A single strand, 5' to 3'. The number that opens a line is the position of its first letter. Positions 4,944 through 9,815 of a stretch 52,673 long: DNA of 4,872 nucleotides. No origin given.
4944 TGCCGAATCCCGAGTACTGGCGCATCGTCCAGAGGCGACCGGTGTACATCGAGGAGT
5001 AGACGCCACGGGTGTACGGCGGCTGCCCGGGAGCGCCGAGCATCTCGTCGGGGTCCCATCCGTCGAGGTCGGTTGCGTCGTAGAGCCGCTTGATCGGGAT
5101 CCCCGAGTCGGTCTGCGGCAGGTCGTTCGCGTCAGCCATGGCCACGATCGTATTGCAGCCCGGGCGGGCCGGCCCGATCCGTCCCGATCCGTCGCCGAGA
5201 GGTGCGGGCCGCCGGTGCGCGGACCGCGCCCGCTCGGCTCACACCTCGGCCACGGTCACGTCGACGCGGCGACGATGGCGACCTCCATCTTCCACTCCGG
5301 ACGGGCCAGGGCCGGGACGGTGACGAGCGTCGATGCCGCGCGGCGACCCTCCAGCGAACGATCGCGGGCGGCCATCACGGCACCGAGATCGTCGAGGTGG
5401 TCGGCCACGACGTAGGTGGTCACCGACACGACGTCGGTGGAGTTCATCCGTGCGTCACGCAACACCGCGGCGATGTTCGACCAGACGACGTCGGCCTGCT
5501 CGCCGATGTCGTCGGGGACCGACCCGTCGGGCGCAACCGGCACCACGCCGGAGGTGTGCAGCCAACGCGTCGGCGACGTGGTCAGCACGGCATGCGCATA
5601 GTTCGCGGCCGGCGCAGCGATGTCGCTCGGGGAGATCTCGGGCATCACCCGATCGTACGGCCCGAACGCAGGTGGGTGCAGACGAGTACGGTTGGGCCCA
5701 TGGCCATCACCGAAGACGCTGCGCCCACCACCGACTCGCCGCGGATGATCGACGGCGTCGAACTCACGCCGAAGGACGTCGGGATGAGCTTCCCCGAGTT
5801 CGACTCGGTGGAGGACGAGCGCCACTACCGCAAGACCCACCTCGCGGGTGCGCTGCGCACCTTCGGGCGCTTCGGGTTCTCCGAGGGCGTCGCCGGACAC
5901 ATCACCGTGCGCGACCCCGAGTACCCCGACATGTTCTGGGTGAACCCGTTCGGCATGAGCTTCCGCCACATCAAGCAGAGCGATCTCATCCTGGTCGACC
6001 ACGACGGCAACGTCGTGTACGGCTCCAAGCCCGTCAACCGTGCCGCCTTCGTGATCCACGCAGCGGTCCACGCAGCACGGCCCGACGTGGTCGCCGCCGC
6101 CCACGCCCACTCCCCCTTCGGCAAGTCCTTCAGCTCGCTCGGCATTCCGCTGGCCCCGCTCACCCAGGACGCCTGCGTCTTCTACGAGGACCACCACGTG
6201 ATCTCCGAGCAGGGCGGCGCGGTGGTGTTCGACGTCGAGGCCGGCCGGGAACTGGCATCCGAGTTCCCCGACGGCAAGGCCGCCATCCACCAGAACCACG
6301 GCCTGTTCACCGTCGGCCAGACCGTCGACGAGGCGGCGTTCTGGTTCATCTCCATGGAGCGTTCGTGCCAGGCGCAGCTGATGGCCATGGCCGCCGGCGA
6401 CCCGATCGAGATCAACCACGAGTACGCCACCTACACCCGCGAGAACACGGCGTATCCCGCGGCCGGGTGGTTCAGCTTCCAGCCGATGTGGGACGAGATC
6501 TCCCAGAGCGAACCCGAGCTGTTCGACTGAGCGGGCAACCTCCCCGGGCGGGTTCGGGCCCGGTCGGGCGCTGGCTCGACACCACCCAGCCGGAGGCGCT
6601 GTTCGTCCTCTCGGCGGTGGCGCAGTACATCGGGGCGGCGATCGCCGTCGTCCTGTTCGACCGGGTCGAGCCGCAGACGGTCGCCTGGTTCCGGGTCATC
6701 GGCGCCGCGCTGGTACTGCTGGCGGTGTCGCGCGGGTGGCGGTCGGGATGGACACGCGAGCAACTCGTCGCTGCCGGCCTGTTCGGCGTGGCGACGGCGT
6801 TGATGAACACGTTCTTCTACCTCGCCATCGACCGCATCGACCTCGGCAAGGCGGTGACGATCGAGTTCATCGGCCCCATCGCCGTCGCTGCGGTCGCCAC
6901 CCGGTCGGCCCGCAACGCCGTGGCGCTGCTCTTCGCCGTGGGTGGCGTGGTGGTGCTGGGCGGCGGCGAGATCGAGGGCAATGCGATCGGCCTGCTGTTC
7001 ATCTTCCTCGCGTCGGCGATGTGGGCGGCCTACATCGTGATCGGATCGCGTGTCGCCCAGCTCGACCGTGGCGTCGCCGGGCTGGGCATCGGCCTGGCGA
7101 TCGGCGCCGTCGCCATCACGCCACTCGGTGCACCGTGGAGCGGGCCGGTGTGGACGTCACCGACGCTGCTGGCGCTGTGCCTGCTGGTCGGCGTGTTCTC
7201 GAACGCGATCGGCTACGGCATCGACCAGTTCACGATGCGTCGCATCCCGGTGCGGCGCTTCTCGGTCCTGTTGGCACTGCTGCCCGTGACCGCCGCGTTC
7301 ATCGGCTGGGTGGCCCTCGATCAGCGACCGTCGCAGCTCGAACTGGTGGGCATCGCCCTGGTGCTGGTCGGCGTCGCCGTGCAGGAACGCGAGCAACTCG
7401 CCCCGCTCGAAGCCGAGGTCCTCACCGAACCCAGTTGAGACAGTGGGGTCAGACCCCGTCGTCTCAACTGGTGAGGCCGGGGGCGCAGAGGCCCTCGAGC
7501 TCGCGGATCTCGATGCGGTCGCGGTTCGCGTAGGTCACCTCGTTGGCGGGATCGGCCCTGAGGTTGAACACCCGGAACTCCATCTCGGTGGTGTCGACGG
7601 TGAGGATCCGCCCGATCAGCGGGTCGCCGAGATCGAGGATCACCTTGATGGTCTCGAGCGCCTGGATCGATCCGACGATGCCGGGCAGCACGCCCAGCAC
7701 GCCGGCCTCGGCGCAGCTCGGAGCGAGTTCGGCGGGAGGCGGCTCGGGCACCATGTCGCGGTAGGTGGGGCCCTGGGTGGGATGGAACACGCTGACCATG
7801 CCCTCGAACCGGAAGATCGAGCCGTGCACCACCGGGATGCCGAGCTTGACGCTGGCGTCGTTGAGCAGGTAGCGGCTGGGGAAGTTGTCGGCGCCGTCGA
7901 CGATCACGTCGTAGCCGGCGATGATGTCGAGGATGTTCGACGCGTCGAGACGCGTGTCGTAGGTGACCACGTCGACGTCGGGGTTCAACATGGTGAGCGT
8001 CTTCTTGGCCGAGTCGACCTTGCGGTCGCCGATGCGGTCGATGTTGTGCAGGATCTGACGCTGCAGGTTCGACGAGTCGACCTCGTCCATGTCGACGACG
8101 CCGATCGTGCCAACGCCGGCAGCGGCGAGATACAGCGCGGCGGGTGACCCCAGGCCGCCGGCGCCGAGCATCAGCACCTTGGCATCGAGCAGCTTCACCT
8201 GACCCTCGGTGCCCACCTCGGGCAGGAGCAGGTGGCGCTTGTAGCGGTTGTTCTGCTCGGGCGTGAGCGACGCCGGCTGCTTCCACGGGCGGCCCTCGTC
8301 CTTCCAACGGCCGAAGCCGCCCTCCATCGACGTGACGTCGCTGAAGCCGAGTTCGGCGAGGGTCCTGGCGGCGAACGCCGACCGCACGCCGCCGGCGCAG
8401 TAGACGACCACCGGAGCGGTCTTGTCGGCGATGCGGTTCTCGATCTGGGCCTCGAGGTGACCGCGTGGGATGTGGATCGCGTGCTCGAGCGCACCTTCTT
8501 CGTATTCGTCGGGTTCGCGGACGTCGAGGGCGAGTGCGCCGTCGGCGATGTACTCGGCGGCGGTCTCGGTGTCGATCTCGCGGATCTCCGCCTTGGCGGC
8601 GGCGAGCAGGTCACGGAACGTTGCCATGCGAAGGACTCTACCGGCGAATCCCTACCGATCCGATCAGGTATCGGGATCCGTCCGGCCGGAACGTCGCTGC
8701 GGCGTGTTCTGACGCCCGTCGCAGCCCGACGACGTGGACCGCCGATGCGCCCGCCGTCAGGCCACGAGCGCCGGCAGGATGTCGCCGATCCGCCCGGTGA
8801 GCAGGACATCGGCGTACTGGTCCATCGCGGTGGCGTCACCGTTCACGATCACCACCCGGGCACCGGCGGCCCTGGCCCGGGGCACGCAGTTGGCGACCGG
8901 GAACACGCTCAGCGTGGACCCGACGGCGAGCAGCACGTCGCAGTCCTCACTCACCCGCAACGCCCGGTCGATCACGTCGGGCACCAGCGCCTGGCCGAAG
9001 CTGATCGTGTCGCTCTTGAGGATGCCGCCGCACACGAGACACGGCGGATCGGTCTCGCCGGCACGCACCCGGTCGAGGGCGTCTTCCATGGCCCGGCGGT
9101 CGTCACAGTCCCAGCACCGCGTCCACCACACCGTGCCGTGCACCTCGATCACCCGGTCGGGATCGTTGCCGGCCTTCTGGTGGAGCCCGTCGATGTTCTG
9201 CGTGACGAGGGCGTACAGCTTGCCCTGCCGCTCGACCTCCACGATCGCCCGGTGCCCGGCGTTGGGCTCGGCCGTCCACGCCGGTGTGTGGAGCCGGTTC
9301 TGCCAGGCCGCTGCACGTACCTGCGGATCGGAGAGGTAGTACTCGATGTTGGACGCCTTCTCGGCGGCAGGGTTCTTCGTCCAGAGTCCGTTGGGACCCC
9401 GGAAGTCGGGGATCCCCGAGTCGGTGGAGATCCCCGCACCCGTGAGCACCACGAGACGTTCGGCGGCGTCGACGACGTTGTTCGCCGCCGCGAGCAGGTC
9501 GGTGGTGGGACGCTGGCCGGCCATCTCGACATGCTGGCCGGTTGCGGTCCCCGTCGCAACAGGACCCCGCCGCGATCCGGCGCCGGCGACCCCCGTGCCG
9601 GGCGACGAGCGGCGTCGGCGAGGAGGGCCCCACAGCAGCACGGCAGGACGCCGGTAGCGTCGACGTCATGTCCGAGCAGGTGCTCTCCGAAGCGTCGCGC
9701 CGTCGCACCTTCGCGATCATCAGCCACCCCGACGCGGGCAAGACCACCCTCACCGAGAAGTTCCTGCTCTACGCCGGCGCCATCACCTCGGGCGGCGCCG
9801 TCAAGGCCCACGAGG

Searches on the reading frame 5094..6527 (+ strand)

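Call 27: search_protein_families(library=pfam, proteins=[window:5094-6527:+], max_evalue=0.00001)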
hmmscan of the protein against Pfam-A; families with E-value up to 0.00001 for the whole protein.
window:5094-6527:+ (478 aa): 1 family
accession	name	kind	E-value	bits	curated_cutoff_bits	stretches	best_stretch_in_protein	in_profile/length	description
PF00596.27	Aldolase_II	-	1.5e-43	149.3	22.2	1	249-429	2-183/183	Class II Aldolase and Adducin N-terminal domain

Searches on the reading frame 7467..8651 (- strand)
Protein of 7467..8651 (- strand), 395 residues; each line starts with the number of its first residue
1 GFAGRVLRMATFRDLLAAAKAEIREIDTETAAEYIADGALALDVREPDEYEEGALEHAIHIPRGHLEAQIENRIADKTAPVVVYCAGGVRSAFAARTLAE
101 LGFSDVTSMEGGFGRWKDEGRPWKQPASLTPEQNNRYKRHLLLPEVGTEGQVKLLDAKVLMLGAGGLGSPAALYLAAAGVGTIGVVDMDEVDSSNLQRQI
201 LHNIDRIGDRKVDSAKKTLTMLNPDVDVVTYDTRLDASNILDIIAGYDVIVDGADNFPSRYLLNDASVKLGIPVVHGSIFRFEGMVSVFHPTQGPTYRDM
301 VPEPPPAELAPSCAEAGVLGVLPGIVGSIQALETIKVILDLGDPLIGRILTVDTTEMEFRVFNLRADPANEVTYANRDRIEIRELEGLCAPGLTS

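Call 27: search_protein_families(library=pfam, proteins=[window:7467-8651:-], max_evalue=0.00001)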
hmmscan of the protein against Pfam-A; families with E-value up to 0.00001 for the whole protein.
window:7467-8651:- (395 aa): 2 families
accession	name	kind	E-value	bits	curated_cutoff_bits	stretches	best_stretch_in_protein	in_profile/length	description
PF00899.27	ThiF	-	6.4e-77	258.3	28.1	1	137-366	1-231/238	ThiF family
PF00581.25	Rhodanese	-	1.8e-18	67.3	22.2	1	30-118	4-101/102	Rhodanese-like domain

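Call 36: search_protein_families(library=ncbifam, proteins=[window:7467-8651:-], max_evalue=1e-10)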
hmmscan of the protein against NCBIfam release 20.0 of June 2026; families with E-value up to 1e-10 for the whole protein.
window:7467-8651:- (395 aa): 19 families
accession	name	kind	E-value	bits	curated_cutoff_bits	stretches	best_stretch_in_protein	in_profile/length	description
NF006444.0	PRK08762.1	equivalog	1.1e-158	527.9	449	1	13-390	4-384/387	molybdopterin-synthase adenylyltransferase MoeB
NF005646.0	PRK07411.1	equivalog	9.3e-106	354.2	633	1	128-372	10-254/390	molybdopterin-synthase adenylyltransferase MoeB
NF005902.0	PRK07878.1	equivalog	9.7e-106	354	647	1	126-371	11-261/392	adenylyltransferase/sulfurtransferase MoeZ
NF047750.1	SAMPActivE1UbaA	equivalog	2.6e-91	305.7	450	1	128-372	4-247/270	SAMP-activating enzyme E1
NF004281.0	PRK05690.1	subfamily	6.7e-86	287.6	266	1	128-373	4-248/250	molybdopterin-synthase adenylyltransferase MoeB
NF004111.0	PRK05600.1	equivalog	1.7e-74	251.2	437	1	127-373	12-261/371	ThiF family adenylyltransferase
TIGR02356.1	adenyl_thiF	equivalog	7.8e-73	244.2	275.25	1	136-338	1-203/203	thiazole biosynthesis adenylyltransferase ThiF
TIGR02355.1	moeB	equivalog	2e-65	220.6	376.55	1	135-369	3-236/240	molybdopterin-synthase adenylyltransferase MoeB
NF006204.0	PRK08328.1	equivalog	9.7e-52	175.8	339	1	132-363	5-230/231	hypothetical protein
NF009123.0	PRK12475.1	subfamily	2.2e-36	125.8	510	1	134-362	2-230/338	MoeB/ThiF family adenylyltransferase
NF006395.0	PRK08644.1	equivalog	1.2e-28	100.2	159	1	142-277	16-152/215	sulfur carrier protein ThiS adenylyltransferase ThiF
TIGR02354.1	thiF_fam2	equivalog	3.9e-21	75.8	152.2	1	152-266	17-130/200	thiamine biosynthesis protein ThiF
NF006077.0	PRK08223.1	equivalog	2.6e-20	72.6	266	1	146-296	18-169/296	hypothetical protein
NF011696.0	PRK15116.1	equivalog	3.9e-15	56.3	304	1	153-275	27-150/268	tRNA cyclic N6-threonylcarbamoyladenosine(37) synthase TcdA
NF045521.1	rhoda_near_glyco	subfamily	7.6e-15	55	145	1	18-123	12-115/144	rhodanese homology domain-containing protein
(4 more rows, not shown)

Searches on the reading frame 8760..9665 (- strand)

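Call 27: search_protein_families(library=pfam, proteins=[window:8760-9665:-], max_evalue=0.00001)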
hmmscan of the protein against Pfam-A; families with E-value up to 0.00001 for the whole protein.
window:8760-9665:- (302 aa): 1 family
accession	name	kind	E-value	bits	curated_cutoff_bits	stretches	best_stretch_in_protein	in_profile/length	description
PF02146.23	SIR2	-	4.4e-43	147.7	24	1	76-256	1-180/180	Sir2 family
